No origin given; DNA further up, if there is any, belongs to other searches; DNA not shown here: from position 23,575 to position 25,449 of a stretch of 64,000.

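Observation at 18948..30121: Six-gene synthase-dependent exopolysaccharide locus: a PgaC-type GT2 with a non-canonical accessory set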

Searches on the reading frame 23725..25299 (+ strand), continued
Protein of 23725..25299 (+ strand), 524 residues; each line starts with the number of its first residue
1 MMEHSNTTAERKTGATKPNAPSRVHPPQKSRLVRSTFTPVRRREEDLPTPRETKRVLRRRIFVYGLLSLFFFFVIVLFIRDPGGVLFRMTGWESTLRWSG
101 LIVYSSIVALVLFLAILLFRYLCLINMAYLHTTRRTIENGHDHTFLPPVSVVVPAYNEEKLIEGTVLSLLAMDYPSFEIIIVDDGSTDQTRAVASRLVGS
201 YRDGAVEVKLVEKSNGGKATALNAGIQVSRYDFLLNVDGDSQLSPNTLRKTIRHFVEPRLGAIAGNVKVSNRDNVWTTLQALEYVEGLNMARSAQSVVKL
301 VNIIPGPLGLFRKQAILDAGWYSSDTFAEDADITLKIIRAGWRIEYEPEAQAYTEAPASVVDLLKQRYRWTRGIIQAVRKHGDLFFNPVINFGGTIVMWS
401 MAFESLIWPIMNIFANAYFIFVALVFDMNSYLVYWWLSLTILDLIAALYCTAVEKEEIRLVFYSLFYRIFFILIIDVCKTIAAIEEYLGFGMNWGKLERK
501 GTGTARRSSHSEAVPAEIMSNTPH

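Call 54: find_encoding_contigs(protein=P0287, flank=10000, max_places=2)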
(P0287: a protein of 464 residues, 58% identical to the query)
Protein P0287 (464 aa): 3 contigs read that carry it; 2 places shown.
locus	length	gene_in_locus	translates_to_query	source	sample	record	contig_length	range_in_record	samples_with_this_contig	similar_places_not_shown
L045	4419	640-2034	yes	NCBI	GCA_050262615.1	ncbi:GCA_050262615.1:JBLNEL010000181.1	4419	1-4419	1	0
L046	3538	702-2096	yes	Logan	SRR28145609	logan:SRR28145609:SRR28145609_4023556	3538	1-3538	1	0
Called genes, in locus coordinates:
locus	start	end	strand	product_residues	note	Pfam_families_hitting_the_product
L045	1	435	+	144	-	PF13472:Lipase_GDSL_2 (weak)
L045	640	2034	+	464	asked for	PF03142:Chitin_synth_2 (faint), PF13506:Glyco_transf_21, PF00535:Glycos_transf_2, PF10111:Glyco_tranf_2_2 (weak), PF13641:Glyco_tranf_2_3, PF01644:Chitin_synth_1 (faint), PF13632:Glyco_trans_2_3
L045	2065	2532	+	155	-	-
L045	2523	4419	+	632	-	PF08532:Glyco_hydro_42M (faint)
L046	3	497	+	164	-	?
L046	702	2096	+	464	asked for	PF03142:Chitin_synth_2 (faint), PF13506:Glyco_transf_21, PF00535:Glycos_transf_2, PF10111:Glyco_tranf_2_2 (weak), PF13641:Glyco_tranf_2_3, PF01644:Chitin_synth_1 (faint), PF13632:Glyco_trans_2_3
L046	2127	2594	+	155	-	-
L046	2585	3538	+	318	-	?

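Call 63: list_cluster_members(proteins=[P0288, P0108, P0256, P0232, P0268, P0285, P0106, P0231, P0284, P0073])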
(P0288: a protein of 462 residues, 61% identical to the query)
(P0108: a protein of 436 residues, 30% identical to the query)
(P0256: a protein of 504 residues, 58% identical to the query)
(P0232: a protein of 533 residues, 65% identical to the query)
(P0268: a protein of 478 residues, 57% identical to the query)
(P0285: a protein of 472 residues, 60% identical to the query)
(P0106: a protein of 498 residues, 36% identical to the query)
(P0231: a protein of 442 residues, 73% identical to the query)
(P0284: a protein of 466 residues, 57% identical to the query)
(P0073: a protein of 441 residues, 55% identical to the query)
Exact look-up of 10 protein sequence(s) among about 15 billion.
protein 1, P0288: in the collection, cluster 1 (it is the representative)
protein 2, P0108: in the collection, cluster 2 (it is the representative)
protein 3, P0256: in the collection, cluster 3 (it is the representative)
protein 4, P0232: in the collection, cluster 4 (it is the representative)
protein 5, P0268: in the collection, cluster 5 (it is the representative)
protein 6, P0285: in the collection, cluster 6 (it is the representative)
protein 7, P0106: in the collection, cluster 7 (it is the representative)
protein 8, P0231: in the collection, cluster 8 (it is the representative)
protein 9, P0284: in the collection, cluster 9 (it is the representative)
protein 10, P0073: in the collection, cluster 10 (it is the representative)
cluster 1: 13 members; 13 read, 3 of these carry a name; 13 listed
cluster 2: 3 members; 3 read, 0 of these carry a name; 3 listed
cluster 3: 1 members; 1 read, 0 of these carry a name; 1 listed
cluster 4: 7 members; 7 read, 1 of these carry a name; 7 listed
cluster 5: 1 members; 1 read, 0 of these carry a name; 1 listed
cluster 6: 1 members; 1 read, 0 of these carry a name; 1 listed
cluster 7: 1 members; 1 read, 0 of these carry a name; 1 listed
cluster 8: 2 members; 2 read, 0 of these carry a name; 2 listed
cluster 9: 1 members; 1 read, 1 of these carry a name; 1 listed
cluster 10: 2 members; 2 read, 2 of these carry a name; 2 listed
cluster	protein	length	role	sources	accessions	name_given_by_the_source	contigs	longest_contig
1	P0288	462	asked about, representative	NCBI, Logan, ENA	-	-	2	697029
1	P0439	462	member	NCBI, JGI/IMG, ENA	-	poly-beta-1,6 N-acetyl-D-glucosamine synthase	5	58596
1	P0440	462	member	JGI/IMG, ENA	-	poly-beta-1,6 N-acetyl-D-glucosamine synthase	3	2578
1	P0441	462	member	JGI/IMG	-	biofilm PGA synthesis N-glycosyltransferase PgaC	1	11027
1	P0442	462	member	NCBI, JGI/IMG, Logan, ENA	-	-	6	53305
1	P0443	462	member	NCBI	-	-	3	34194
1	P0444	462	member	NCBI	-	-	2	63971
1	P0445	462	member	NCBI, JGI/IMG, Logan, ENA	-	-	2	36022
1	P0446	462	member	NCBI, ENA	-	-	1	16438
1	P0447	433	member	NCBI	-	-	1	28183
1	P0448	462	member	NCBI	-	-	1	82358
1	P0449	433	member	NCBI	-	-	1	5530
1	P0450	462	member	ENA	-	-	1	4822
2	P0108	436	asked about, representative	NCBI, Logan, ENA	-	-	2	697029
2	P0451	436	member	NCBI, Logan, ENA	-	-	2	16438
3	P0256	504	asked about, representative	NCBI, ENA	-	-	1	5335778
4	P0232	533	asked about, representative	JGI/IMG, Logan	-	-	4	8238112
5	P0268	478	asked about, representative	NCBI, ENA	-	-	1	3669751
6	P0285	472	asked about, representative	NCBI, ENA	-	-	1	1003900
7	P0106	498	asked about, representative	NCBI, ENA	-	-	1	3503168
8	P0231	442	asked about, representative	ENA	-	-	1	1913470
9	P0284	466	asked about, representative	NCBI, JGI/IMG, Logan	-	cellulose synthase/poly-beta-1,6-N-acetylglucosamine synthase-like glycosyltransferase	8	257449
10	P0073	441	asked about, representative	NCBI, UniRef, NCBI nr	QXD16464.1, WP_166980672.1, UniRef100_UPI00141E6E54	hypothetical protein GQ464_005805 [Rhodocaloribacter litoris] | RAD55 family ATPase n=1 Tax=Rhodocaloribacter litoris TaxID=2558931 RepID=UPI00141E6E54 | ATPase domain-containing protein [Rhodocaloribacter litoris]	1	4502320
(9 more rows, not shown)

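Call 65: find_encoding_contigs(protein=P0256, flank=10000, max_places=1)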
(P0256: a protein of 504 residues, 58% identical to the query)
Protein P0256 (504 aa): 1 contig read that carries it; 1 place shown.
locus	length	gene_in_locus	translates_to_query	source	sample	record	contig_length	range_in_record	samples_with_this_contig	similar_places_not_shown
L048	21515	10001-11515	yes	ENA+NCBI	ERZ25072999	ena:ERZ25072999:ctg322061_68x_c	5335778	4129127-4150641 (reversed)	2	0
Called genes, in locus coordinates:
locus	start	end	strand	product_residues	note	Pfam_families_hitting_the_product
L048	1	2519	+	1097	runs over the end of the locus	PF00873:ACR_tran, PF02355:SecD_SecF_C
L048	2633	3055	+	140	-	PF01909:NTP_transf_2 (weak), PF18765:Polbeta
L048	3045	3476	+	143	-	PF01934:HepT-like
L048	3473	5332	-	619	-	PF17957:Big_7 (faint), PF13360:PQQ_2 (weak), PF13570:Beta-prop_ACSF4, PF13360:PQQ_2, PF13570:Beta-prop_ACSF4 (weak)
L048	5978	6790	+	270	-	PF06745:ATPase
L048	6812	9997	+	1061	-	PF00515:TPR_1 (faint), PF07719:TPR_2 (faint), PF12895:ANAPC3 (faint), PF13174:TPR_6 (faint), PF13181:TPR_8 (faint), PF13428:TPR_14 (faint), PF13371:TPR_9 (weak), PF13432:TPR_16 (weak), +5 more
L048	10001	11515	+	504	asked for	PF13506:Glyco_transf_21, PF00535:Glycos_transf_2, PF13641:Glyco_tranf_2_3, PF01644:Chitin_synth_1 (faint), PF03142:Chitin_synth_2, PF13632:Glyco_trans_2_3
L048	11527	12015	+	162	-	-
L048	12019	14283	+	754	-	-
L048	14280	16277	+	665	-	PF01522:Polysacc_deac_1 (weak)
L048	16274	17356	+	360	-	PF00704:Glyco_hydro_18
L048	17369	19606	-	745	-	PF21167:DUF6851, PF22778:VCPO_2nd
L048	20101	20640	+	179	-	-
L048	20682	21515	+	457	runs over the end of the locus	PF00171:Aldedh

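Call 66: find_encoding_contigs(protein=P0268, flank=10000, max_places=1)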
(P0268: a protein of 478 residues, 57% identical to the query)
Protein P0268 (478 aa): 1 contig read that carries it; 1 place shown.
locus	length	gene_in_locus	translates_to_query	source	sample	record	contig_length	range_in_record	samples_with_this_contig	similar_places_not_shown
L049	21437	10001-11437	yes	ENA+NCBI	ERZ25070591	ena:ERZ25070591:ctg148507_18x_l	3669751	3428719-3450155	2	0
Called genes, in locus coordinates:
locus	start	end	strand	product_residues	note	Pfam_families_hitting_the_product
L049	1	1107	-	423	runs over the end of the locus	PF04055:Radical_SAM, PF12836:HHH_3 (weak)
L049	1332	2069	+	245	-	-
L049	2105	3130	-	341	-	PF00106:adh_short, PF08659:KR, PF13561:adh_short_C2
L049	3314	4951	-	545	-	PF00171:Aldedh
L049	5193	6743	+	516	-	PF00154:RecA_N (faint), PF06745:ATPase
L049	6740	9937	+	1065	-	PF07719:TPR_2 (faint), PF13428:TPR_14 (faint), PF13431:TPR_17 (faint), PF14561:TPR_20 (faint), PF23914:TPR_CcmH_CycH (faint), PF00515:TPR_1 (faint), PF13432:TPR_16, PF14559:TPR_19 (weak), +3 more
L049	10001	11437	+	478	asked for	PF13506:Glyco_transf_21, PF00535:Glycos_transf_2, PF13641:Glyco_tranf_2_3, PF01644:Chitin_synth_1 (faint), PF03142:Chitin_synth_2, PF13632:Glyco_trans_2_3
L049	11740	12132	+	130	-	-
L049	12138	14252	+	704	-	-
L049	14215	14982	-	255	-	PF02585:PIG-L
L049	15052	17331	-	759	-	PF00629:MAM (weak), PF18962:Por_Secre_tail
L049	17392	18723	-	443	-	PF00999:Na_H_Exchanger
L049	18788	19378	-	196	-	PF18306:LDcluster4, PF03641:Lysine_decarbox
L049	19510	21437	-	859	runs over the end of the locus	PF00133:tRNA-synt_1, PF09334:tRNA-synt_1g, PF13603:tRNA-synt_1_2, PF00133:tRNA-synt_1 (weak), PF08264:Anticodon_1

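Call 67: find_encoding_contigs(protein=P0277, flank=10000, max_places=1)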
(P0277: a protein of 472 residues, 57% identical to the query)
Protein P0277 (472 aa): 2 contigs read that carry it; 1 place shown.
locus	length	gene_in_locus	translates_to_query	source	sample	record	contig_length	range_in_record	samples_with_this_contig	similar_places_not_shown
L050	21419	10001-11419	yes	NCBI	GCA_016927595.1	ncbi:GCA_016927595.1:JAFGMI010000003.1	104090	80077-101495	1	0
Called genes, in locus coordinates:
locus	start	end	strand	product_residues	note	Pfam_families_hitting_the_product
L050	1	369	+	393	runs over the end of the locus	PF08239:SH3_3, PF18348:SH3_16, PF00877:NLPC_P60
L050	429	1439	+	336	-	PF02746:MR_MLE_N, PF13378:MR_MLE_C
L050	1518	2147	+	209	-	PF04116:FA_hydroxylase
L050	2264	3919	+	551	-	PF02927:CelD_N, PF00759:Glyco_hydro_9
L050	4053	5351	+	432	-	PF06745:ATPase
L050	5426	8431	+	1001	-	PF07719:TPR_2 (faint), PF13428:TPR_14 (faint), PF13432:TPR_16 (faint), PF14561:TPR_20 (faint), PF23914:TPR_CcmH_CycH (faint), PF14559:TPR_19 (weak)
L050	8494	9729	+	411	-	PF00657:Lipase_GDSL (faint), PF13472:Lipase_GDSL_2 (weak)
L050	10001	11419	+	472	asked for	PF13506:Glyco_transf_21, PF00535:Glycos_transf_2, PF10111:Glyco_tranf_2_2 (weak), PF13641:Glyco_tranf_2_3, PF01644:Chitin_synth_1 (faint), PF13632:Glyco_trans_2_3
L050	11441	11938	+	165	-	-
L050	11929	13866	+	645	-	-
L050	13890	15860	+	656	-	PF00041:fn3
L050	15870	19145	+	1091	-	PF08448:PAS_4 (faint), PF00989:PAS, PF13188:PAS_8 (weak), PF13426:PAS_9, PF08447:PAS_3 (weak), PF00512:HisKA, PF00072:Response_reg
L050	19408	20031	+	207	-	PF01726:LexA_DNA_bind, PF00717:Peptidase_S24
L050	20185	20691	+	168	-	PF02870:Methyltransf_1N, PF01035:DNA_binding_1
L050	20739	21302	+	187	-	PF00583:Acetyltransf_1 (weak)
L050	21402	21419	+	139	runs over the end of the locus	PF01894:YjbQ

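Call 68: find_encoding_contigs(protein=P0285, flank=10000, max_places=1)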
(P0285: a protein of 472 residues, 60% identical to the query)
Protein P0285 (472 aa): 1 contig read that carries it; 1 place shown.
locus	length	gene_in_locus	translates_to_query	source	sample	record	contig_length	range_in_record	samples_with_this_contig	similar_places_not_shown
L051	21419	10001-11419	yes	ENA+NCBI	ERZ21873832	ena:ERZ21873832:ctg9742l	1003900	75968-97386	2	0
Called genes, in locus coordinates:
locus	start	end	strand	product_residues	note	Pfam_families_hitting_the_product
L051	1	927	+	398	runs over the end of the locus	PF08239:SH3_3, PF18348:SH3_16, PF08239:SH3_3 (weak), PF00877:NLPC_P60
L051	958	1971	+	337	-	PF02746:MR_MLE_N, PF13378:MR_MLE_C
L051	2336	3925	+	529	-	PF02927:CelD_N, PF00759:Glyco_hydro_9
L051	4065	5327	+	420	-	PF06745:ATPase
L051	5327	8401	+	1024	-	PF00515:TPR_1 (faint), PF07719:TPR_2 (faint), PF13424:TPR_12 (faint), PF13428:TPR_14 (faint), PF14561:TPR_20 (faint), PF23914:TPR_CcmH_CycH (faint), PF13432:TPR_16 (weak), PF14559:TPR_19 (weak), +1 more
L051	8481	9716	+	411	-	PF13472:Lipase_GDSL_2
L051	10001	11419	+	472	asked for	PF13506:Glyco_transf_21, PF00535:Glycos_transf_2, PF10111:Glyco_tranf_2_2, PF13641:Glyco_tranf_2_3, PF01644:Chitin_synth_1 (faint), PF13632:Glyco_trans_2_3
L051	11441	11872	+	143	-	-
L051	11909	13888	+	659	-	-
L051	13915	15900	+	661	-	PF00041:fn3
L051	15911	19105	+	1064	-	PF00989:PAS (weak), PF08447:PAS_3 (weak), PF13426:PAS_9, PF00989:PAS, PF13426:PAS_9, PF08447:PAS_3 (weak), PF00512:HisKA, PF00072:Response_reg, +2 more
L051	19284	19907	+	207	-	PF01726:LexA_DNA_bind, PF00717:Peptidase_S24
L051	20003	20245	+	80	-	PF19807:DUF6290 (weak)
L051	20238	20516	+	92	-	PF05016:ParE_toxin (weak)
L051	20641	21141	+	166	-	PF02870:Methyltransf_1N, PF01035:DNA_binding_1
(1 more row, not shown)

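Call 69: find_encoding_contigs(protein=P0284, flank=10000, max_places=1)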
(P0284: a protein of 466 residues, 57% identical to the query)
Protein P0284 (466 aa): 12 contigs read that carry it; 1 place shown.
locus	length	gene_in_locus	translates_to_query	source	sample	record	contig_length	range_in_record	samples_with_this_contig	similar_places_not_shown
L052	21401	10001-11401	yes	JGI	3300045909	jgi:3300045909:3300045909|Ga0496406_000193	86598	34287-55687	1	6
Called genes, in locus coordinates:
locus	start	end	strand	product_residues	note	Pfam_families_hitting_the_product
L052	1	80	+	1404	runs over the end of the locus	PF16655:PhoD_N (faint), PF00041:fn3 (weak), PF16656:Pur_ac_phosph_N (weak), PF25059:FN3_DSCAM-DSCAML_C (faint), PF25788:Ig_Rha78A_N (weak), PF13229:Beta_helix (weak), PF13860:FlgD_ig, PF18962:Por_Secre_tail (weak)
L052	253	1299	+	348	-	PF02746:MR_MLE_N, PF13378:MR_MLE_C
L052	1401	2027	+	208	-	PF04116:FA_hydroxylase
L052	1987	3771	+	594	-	PF02927:CelD_N, PF00759:Glyco_hydro_9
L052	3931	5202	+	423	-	PF06745:ATPase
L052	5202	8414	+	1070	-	PF00515:TPR_1 (faint), PF07719:TPR_2 (faint), PF12895:ANAPC3 (faint), PF13174:TPR_6 (faint), PF13371:TPR_9 (faint), PF13414:TPR_11 (faint), PF14559:TPR_19 (weak), PF13432:TPR_16 (weak), +5 more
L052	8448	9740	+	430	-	-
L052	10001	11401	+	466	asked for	PF03142:Chitin_synth_2 (faint), PF13506:Glyco_transf_21, PF00535:Glycos_transf_2, PF13641:Glyco_tranf_2_3, PF01644:Chitin_synth_1 (faint), PF13632:Glyco_trans_2_3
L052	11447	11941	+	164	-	-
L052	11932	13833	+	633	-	-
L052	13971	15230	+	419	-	PF00041:fn3 (faint)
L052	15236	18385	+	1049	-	PF08448:PAS_4 (faint), PF00989:PAS, PF13188:PAS_8 (weak), PF13426:PAS_9, PF00989:PAS (weak), PF13426:PAS_9 (weak), PF00512:HisKA, PF00072:Response_reg, +1 more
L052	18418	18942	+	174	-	PF01327:Pep_deformylase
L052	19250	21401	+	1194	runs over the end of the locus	PF01855:POR_N, PF17147:PFOR_II, PF01558:POR, PF10371:EKR, PF12838:Fer4_7, PF13183:Fer4_8, PF13237:Fer4_10, PF13484:Fer4_16, +7 more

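Call 85: search_protein_families(library=ncbifam, max_evalue=0.001, proteins=[L048:16274-17356:+, L050:2264-3919:+, L050:8494-9729:+, L050:13890-15860:+, L050:4053-5351:+])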
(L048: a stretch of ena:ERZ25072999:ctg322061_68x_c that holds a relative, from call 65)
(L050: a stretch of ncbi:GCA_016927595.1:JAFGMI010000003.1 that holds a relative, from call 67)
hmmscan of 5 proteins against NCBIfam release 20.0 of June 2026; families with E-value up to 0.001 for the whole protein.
L048:16274-17356:+ (360 aa): 1 family
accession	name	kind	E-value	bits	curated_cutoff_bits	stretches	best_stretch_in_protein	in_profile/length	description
NF052619.1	ChiD_Serratia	equivalog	1.3e-26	93.6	750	2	95-259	103-278/416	chitinase ChiD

L050:2264-3919:+ (551 aa): 1 family
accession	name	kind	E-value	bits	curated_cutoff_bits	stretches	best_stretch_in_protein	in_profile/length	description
NF049990.1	CellobisidaseCelK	equivalog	3.2e-20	71.9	1700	2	25-139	208-326/889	cellulose 1,4-beta-cellobiosidase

L050:8494-9729:+ (411 aa): 0 families

L050:13890-15860:+ (656 aa): 0 families

L050:4053-5351:+ (432 aa): 7 families
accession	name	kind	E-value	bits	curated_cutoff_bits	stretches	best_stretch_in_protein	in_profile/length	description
NF006799.0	PRK09302.1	equivalog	1.9e-11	43.3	408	1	10-170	257-410/515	circadian clock protein KaiC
TIGR03880.1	KaiC_arch_3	hypoth_equivalog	6.1e-11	42.3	249.45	1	20-166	11-151/224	KaiC domain-containing protein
TIGR03881.1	KaiC_arch_4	hypoth_equivalog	1.5e-07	31.3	247.8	1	19-91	15-88/231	KaiC domain-containing protein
TIGR02655.1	circ_KaiC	equivalog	5e-06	25.4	546.25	1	17-135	13-132/484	circadian clock protein KaiC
NF006320.0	PRK08533.1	equivalog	8.8e-06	25.5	215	1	15-235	13-225/230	flagellar accessory protein FlaH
NF052589.1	ArlH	equivalog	9.8e-05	22.2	215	1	15-139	9-131/229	archaellum protein ArlH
TIGR03878.1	thermo_KaiC_2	hypoth_equivalog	0.00096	18.5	232.2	0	16-141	27-149/259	KaiC domain-containing protein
